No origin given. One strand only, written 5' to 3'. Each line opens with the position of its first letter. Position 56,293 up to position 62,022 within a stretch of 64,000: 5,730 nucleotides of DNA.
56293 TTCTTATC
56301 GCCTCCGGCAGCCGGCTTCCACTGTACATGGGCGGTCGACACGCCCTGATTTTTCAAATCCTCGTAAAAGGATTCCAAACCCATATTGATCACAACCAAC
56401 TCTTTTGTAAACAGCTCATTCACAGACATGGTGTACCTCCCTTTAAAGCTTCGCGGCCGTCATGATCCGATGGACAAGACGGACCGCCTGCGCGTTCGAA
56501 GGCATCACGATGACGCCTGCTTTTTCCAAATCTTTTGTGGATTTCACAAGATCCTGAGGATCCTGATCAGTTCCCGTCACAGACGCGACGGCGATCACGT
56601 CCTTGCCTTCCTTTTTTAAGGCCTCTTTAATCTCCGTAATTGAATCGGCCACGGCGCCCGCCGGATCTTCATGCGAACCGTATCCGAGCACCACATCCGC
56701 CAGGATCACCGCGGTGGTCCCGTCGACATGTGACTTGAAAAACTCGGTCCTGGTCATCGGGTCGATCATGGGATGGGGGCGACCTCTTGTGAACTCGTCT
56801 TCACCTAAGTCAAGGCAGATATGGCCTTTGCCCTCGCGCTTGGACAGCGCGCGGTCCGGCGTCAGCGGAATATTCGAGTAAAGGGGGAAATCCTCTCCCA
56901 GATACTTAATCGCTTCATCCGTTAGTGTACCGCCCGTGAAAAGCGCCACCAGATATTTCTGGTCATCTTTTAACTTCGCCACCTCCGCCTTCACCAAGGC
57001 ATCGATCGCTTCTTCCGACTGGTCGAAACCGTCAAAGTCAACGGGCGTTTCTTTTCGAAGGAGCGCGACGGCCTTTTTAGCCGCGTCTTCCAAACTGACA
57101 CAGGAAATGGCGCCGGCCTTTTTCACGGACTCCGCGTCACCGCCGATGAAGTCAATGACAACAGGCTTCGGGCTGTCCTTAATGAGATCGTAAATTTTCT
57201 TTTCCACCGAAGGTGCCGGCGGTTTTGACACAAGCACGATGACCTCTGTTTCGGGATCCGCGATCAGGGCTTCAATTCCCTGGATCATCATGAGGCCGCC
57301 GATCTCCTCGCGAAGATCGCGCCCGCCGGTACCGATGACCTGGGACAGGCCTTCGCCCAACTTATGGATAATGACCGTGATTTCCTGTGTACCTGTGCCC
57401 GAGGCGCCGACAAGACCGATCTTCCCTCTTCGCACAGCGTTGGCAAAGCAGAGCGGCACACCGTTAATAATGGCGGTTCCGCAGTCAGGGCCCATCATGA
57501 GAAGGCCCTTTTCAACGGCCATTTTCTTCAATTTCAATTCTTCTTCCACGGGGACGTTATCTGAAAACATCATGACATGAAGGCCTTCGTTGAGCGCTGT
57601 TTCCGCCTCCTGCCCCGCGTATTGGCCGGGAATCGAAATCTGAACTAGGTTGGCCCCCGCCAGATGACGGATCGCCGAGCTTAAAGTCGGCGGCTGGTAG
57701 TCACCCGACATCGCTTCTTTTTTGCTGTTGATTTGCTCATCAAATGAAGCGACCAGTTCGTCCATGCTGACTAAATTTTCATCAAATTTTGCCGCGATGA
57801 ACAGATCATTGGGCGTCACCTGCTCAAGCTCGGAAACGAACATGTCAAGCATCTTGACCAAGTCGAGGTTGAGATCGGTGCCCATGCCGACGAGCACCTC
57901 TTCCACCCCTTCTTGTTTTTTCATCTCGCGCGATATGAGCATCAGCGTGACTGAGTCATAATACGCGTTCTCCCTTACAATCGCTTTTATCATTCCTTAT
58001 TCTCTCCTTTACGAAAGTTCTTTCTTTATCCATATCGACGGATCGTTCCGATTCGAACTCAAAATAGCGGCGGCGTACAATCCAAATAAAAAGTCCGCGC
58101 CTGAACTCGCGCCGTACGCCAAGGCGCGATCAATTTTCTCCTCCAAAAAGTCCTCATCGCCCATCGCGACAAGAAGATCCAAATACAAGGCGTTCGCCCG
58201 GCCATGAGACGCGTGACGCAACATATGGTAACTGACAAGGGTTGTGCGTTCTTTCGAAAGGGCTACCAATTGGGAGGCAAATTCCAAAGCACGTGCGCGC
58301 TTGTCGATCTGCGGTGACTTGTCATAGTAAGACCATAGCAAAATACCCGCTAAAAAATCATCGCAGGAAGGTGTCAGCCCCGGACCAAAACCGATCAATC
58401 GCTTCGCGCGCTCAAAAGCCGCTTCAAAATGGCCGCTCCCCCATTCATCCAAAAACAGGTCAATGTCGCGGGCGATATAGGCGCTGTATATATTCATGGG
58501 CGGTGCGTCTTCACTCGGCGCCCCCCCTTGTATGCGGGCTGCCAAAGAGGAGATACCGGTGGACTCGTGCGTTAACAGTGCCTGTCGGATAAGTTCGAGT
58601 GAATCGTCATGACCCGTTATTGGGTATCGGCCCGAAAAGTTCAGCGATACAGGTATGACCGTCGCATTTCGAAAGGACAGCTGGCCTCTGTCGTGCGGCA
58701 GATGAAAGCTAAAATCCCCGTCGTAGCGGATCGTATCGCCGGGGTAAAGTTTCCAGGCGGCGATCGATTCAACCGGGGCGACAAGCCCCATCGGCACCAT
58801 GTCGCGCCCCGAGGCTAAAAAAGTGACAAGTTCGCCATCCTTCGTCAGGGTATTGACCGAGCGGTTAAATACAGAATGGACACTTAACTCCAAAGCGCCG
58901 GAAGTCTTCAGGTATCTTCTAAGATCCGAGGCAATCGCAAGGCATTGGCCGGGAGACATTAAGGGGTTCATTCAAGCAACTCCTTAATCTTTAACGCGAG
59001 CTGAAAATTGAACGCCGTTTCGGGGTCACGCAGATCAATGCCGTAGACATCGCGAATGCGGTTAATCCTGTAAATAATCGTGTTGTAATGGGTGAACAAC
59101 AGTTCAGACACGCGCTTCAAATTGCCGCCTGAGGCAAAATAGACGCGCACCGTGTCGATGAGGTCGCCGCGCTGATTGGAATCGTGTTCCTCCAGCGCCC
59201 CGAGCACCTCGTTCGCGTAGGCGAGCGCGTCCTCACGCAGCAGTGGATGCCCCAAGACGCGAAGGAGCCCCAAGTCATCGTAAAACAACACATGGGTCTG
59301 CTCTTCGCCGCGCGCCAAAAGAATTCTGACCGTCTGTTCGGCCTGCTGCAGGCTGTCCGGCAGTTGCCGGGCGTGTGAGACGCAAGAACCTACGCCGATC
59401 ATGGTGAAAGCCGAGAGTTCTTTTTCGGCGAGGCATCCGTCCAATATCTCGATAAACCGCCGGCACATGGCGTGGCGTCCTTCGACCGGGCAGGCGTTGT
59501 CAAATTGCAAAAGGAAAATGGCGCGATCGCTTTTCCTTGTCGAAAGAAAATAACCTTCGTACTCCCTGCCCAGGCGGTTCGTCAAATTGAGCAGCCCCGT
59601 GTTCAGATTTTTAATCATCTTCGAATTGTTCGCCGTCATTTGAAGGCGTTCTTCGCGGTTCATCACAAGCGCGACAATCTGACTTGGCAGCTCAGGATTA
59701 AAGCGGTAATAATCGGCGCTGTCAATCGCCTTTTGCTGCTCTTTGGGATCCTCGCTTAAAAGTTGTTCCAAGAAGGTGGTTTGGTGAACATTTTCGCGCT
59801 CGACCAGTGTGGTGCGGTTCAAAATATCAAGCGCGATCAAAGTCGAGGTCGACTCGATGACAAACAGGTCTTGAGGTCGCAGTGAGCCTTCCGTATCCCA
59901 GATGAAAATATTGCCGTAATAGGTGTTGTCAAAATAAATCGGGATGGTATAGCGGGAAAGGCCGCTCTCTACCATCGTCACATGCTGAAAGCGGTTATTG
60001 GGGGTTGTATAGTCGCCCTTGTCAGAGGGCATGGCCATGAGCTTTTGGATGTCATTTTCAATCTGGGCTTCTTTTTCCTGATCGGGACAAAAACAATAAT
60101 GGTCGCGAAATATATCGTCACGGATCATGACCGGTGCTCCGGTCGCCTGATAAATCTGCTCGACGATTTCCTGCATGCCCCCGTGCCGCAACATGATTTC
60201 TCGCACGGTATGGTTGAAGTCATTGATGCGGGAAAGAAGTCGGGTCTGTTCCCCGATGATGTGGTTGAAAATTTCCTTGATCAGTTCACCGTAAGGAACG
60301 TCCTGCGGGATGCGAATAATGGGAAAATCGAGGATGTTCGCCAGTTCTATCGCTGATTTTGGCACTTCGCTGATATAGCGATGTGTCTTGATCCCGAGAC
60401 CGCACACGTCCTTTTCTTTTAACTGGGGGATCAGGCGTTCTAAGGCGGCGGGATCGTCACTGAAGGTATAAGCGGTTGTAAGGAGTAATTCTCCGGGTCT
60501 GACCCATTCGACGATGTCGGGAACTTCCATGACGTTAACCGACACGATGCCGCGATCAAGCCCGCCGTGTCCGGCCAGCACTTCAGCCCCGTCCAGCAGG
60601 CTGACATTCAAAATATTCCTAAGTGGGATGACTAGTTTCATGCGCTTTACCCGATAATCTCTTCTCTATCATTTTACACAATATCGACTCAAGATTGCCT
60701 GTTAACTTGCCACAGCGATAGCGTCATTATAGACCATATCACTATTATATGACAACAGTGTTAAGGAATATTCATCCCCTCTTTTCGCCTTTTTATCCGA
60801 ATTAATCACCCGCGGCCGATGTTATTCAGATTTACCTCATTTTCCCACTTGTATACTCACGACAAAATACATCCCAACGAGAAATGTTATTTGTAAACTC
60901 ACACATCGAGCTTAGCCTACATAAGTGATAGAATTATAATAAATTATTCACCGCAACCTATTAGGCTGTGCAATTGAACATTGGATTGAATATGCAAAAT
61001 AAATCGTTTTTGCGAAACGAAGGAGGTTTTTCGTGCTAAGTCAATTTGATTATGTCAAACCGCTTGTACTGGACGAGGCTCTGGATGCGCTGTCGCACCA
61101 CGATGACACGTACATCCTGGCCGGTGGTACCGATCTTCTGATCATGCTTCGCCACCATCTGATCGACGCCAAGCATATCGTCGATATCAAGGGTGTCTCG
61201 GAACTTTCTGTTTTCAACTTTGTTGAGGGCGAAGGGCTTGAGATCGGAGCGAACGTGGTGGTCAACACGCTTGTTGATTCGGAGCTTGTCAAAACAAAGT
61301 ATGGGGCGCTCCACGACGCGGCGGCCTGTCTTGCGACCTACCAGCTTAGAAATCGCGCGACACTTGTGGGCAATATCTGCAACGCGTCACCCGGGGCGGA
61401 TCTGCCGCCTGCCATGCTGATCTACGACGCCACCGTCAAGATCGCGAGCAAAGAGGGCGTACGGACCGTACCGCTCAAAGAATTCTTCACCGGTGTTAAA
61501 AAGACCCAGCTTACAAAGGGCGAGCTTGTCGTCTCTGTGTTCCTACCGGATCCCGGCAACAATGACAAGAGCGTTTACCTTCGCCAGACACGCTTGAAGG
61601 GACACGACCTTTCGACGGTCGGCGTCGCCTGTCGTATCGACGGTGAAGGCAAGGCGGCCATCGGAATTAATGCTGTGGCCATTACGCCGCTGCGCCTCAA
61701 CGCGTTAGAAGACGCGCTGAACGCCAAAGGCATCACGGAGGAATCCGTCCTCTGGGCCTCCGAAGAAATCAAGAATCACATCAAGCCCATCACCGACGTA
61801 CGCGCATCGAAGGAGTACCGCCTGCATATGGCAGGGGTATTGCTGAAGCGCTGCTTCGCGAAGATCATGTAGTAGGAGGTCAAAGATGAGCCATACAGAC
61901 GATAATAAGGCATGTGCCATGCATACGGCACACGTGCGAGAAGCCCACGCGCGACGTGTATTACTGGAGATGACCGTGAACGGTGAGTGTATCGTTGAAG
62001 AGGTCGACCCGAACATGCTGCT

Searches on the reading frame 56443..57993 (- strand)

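Call 64: search_protein_families(library=pfam, proteins=[window:56443-57993:-], max_evalue=0.001)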
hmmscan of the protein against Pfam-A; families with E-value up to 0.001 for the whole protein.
window:56443-57993:- (516 aa): 2 families
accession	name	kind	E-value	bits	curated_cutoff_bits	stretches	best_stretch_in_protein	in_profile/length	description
PF00549.24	Ligase_CoA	-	8.1e-34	116.9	24.5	1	351-508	1-126/128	CoA-ligase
PF02629.25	CoA_binding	-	7.4e-12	46.3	22.3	1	189-283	3-96/97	CoA binding domain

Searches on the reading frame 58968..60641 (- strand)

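Call 64: search_protein_families(library=pfam, proteins=[window:58968-60641:-], max_evalue=0.001)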
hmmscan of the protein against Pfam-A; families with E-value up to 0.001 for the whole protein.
window:58968-60641:- (557 aa): 3 families
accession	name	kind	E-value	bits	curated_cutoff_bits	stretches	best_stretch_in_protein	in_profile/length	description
PF07905.16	PucR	-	5.3e-36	123.9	33.5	1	10-128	2-118/118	Purine catabolism regulatory protein-like family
PF13556.12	HTH_30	-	5.1e-21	74.7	27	1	494-552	1-59/59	PucR C-terminal helix-turn-helix domain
PF17853.6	GGDEF_2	-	3.8e-07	30.8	24.5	1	304-440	7-116/116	GGDEF-like domain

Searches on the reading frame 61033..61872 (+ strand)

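Call 64: search_protein_families(library=pfam, proteins=[window:61033-61872:+], max_evalue=0.001)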
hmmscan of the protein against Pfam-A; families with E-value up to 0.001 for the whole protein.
window:61033-61872:+ (279 aa): 2 families
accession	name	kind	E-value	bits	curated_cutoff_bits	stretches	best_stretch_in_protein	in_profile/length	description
PF00941.27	FAD_binding_5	-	1.3e-48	165.5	27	1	4-173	2-169/170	FAD binding domain in molybdopterin dehydrogenase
PF03450.22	CO_deh_flav_C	-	6.7e-16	58.7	25.5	1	183-277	3-101/102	CO dehydrogenase flavoprotein C-terminal domain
